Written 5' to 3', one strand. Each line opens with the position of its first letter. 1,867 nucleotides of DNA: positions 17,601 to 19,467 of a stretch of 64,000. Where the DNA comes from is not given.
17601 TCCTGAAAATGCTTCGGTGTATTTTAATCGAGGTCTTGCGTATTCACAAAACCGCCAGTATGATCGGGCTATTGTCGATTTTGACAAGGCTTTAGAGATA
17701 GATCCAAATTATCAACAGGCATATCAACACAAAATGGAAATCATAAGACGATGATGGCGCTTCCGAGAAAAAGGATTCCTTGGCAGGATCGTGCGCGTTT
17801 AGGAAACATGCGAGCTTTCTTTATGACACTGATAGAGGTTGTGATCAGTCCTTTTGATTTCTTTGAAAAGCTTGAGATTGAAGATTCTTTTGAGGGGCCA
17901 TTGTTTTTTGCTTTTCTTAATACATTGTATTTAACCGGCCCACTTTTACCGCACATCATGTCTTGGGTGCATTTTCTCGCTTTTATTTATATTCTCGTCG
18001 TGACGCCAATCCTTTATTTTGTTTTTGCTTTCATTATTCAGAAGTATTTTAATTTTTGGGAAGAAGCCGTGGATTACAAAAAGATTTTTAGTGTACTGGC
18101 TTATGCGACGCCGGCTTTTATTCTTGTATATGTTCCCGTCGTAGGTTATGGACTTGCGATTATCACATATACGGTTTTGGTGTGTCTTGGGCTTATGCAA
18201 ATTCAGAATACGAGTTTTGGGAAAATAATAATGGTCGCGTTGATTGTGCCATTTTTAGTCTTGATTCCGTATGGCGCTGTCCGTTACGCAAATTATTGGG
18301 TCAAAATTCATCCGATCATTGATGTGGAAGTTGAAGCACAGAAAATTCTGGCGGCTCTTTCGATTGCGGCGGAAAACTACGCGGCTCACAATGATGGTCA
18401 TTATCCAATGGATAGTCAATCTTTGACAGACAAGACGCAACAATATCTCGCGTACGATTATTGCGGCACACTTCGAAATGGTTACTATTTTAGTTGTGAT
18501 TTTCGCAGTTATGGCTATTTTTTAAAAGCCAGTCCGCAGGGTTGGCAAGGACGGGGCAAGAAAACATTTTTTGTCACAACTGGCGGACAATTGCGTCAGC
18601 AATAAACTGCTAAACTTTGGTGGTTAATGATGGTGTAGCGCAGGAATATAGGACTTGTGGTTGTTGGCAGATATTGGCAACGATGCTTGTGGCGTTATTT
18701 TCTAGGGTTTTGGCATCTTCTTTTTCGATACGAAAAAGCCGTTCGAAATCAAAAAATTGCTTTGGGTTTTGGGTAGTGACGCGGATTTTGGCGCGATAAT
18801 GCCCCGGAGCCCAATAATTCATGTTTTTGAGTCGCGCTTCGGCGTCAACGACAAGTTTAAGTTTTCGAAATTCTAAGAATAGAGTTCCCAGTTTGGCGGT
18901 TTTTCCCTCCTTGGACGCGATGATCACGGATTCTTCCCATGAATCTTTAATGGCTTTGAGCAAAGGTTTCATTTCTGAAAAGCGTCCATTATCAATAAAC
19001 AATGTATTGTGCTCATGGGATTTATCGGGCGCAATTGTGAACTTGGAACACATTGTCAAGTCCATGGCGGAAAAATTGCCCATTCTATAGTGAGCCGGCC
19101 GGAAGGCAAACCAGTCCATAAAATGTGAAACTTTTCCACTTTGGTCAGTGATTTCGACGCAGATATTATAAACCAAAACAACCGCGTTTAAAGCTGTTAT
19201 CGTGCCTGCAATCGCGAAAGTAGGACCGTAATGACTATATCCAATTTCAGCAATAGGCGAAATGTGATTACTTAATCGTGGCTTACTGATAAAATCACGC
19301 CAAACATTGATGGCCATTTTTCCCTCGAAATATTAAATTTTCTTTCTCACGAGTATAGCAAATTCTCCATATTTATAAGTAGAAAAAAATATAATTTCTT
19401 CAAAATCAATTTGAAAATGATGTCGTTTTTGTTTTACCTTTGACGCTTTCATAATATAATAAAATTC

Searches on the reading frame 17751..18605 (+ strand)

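Call 9: search_protein_families(library=pfam, proteins=[window:17751-18605:+], max_evalue=0.001)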
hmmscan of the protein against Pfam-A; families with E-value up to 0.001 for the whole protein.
window:17751-18605:+ (284 aa): 1 family
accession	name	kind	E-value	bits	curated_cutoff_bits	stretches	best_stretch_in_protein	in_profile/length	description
PF04893.22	Yip1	-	7.3e-09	36.2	28.6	1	28-172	1-168/173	Yip1 domain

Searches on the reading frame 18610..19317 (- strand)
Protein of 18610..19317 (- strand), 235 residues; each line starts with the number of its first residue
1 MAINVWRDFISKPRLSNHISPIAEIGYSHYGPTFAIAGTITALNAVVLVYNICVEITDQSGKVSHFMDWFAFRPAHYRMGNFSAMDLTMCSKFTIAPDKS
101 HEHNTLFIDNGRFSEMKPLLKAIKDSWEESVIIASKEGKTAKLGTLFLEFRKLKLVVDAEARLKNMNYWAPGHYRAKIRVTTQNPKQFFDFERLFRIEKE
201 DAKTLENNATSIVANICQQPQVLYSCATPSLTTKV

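Call 9: search_protein_families(library=pfam, proteins=[window:18610-19317:-], max_evalue=0.001)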
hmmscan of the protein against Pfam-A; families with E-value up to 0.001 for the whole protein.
window:18610-19317:- (235 aa): 0 families

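Call 72: find_homologous_proteins(query=window:18610-19317:-, max_evalue=0.001)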
Query window:18610-19317:- (235 aa): 20 proteins with E <= 0.001 among 124 candidates.
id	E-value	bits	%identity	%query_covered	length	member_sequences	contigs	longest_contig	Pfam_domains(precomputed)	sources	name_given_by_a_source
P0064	4.6e-156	535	100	100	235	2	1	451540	-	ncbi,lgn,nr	ncbi:MAG: hypothetical protein H6754_03900 [Candidatus Omnitrophica bacterium]|nr:hypothetical prote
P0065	2.4e-102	359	66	98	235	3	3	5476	-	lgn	-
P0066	3.7e-99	349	63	100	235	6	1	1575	-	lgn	-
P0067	1.7e-97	343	63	99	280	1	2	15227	-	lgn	-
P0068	7.0e-95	335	62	97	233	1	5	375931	-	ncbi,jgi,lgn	jgi:hypothetical protein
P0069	2.4e-92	327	61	98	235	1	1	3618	-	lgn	-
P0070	7.2e-92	325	58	100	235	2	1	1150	-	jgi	-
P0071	2.5e-90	320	59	100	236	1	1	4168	-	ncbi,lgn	-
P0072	2.4e-88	313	59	100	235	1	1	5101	-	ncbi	-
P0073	1.9e-87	310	57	99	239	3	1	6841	-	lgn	-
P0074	4.6e-87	309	59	100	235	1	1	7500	-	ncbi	-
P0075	1.3e-86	308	58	100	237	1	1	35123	-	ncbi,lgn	-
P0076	1.8e-86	307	57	100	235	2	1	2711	-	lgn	-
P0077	9.2e-86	305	55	100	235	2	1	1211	-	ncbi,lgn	-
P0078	3.1e-85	303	57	100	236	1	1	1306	-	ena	-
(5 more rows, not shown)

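Call 73: find_encoding_contigs(protein=P0064, flank=8000, max_places=2)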
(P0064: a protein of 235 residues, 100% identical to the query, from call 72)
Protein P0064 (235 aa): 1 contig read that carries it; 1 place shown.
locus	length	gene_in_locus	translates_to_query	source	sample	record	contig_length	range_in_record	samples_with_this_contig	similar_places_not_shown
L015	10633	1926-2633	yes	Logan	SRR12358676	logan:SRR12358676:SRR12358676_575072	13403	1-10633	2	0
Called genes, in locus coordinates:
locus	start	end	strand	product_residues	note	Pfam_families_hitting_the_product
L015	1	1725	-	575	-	?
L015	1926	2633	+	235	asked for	-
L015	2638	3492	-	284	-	PF04893:Yip1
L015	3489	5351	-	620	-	PF13371:TPR_9 (faint), PF13424:TPR_12 (faint), PF13432:TPR_16 (weak), PF00515:TPR_1 (weak), PF13414:TPR_11 (weak), PF00515:TPR_1, PF07719:TPR_2, PF13181:TPR_8 (weak), +4 more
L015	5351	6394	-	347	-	PF01757:Acyl_transf_3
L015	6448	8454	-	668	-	PF00654:Voltage_CLC, PF00571:CBS (weak), PF02080:TrkA_C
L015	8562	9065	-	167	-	-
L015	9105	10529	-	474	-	PF00083:Sugar_tr, PF05977:MFS_3, PF07690:MFS_1, PF12832:MFS_1_like (weak)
